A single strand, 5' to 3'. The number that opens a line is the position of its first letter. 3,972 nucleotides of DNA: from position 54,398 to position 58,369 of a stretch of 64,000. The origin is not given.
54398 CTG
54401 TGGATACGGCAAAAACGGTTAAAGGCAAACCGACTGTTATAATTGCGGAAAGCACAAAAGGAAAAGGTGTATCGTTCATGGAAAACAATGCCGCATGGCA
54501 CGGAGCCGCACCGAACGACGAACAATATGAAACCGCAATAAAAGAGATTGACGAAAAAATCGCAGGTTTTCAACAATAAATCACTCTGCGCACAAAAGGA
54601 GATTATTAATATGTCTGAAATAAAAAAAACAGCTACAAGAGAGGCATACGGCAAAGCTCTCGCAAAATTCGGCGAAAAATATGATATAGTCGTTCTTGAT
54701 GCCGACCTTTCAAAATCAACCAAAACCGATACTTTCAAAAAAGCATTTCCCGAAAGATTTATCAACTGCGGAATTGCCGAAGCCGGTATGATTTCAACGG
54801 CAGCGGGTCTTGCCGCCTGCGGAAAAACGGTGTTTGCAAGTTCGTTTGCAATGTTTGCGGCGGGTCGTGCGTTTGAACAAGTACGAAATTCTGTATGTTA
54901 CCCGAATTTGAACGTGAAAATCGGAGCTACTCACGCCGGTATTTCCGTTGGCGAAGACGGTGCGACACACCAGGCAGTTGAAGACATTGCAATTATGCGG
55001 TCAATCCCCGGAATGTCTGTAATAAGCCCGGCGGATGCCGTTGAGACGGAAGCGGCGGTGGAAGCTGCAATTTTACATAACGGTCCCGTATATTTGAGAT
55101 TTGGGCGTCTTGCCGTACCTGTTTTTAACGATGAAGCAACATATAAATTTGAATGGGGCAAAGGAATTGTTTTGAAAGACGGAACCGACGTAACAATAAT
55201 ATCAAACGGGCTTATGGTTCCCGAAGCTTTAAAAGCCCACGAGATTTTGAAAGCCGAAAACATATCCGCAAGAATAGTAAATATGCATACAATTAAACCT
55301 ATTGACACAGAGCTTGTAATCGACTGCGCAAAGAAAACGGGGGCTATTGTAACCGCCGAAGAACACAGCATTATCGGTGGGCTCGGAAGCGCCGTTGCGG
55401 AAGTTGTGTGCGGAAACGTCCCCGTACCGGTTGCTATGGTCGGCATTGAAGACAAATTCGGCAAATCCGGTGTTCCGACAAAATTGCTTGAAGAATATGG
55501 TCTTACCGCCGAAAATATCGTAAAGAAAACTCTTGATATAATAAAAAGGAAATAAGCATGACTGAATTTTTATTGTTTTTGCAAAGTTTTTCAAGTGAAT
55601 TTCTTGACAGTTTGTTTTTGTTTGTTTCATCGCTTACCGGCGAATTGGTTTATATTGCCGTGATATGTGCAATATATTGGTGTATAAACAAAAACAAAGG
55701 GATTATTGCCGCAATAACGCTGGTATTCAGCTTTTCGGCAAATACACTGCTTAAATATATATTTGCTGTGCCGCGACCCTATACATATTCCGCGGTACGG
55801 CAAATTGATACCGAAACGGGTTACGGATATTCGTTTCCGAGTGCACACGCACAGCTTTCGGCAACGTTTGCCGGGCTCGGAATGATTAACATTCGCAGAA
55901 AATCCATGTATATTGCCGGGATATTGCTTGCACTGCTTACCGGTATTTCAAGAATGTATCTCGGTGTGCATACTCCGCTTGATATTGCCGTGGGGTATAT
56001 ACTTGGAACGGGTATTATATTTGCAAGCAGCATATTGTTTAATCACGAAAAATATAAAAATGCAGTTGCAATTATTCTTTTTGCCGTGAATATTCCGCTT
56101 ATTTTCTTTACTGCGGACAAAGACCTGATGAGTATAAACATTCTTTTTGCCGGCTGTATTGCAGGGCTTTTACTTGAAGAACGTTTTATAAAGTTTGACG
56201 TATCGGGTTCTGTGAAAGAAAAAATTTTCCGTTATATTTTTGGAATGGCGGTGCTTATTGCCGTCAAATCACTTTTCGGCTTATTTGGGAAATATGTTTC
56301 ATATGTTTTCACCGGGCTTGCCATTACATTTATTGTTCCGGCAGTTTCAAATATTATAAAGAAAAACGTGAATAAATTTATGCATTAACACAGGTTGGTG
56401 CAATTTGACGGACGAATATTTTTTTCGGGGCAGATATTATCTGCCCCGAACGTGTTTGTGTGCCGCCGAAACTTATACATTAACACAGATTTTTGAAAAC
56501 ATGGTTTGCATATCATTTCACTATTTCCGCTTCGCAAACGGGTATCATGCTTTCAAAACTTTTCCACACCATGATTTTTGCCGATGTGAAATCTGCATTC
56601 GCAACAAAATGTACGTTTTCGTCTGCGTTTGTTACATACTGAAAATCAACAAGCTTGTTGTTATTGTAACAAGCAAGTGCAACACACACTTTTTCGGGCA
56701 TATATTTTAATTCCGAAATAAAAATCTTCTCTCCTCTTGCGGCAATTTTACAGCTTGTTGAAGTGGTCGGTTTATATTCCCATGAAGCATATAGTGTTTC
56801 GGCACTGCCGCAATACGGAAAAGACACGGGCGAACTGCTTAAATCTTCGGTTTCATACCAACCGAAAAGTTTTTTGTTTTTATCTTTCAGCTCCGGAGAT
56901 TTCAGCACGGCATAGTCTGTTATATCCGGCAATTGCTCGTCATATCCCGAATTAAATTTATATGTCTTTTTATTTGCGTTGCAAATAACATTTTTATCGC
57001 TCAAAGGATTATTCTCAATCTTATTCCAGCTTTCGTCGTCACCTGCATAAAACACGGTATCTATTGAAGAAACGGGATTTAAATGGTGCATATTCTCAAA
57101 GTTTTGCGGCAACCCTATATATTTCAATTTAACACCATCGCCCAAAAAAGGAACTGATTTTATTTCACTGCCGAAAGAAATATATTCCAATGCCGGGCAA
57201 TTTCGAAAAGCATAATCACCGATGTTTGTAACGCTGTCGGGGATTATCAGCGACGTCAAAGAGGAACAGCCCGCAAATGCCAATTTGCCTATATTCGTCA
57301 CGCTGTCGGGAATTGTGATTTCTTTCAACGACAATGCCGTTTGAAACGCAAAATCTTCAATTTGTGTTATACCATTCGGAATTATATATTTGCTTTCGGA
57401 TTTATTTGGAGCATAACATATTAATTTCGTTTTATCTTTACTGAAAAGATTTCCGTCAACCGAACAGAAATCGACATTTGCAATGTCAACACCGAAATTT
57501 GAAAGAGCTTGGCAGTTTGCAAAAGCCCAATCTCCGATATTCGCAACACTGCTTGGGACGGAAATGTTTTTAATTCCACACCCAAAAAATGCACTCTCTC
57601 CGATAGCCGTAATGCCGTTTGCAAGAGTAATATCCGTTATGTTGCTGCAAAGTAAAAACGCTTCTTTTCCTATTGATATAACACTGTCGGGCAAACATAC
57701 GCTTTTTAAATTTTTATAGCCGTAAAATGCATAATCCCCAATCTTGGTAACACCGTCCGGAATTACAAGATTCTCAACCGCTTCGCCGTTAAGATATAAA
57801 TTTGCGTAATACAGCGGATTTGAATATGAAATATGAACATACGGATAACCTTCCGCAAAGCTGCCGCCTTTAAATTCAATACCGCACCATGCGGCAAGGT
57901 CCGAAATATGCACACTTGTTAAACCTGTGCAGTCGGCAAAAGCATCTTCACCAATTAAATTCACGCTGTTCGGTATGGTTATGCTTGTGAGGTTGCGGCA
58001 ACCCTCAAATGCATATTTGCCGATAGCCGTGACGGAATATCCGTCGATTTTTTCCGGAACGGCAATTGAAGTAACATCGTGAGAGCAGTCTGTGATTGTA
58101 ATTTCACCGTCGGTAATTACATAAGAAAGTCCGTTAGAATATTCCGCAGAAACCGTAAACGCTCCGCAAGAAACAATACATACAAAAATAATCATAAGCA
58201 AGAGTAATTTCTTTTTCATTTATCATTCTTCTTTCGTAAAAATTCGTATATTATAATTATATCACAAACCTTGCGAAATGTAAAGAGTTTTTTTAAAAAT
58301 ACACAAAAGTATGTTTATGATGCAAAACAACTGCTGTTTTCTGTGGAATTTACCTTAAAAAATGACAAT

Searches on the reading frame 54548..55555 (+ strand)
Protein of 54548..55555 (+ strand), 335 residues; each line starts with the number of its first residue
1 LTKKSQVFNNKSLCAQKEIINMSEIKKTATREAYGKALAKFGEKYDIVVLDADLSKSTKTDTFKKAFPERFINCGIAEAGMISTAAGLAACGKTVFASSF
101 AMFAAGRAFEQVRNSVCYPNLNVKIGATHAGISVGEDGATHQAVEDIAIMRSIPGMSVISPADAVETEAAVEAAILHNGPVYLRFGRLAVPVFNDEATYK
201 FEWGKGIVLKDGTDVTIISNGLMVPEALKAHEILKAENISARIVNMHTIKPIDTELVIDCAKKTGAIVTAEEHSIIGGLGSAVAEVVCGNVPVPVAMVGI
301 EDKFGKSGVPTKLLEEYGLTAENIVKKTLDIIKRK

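Call 40: search_protein_families(library=pfam, proteins=[window:54548-55555:+], max_evalue=0.00001)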
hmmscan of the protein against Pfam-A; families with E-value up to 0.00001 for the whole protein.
window:54548-55555:+ (335 aa): 3 families
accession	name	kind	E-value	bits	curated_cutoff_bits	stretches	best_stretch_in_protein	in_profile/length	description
PF02779.29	Transket_pyr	-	3.3e-47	160.8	27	1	27-190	2-172/174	Transketolase, pyrimidine binding domain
PF02780.25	Transketolase_C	-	6e-33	113.8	25.9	1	204-324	1-124/124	Transketolase, C-terminal domain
PF22613.1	Transketolase_C_1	-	1.5e-06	28.9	27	1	212-320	11-113/113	Transketolase-like TK C-terminal domain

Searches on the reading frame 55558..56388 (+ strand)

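Call 40: search_protein_families(library=pfam, proteins=[window:55558-56388:+], max_evalue=0.00001)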
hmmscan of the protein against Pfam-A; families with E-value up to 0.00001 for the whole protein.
window:55558-56388:+ (276 aa): 2 families
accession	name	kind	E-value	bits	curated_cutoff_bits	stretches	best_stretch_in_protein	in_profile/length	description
PF01569.27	PAP2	-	5.3e-21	75.2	27.2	1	50-161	4-125/130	PAP2 superfamily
PF14378.12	PAP2_3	-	3.2e-07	30.8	27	1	81-154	115-188/190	PAP2 superfamily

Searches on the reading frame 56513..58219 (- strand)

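Call 40: search_protein_families(library=pfam, proteins=[window:56513-58219:-], max_evalue=0.00001)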
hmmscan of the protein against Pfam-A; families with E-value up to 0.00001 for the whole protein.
window:56513-58219:- (568 aa): 2 families
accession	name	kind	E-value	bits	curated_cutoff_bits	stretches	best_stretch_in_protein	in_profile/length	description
PF13306.12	LRR_5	-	4.6e-63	211.2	27.7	3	147-239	35-126/127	BspA type Leucine rich repeat region (6 copies)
PF13855.12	LRR_8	-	1.7e-10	40.9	27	0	62-106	12-57/61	Leucine rich repeat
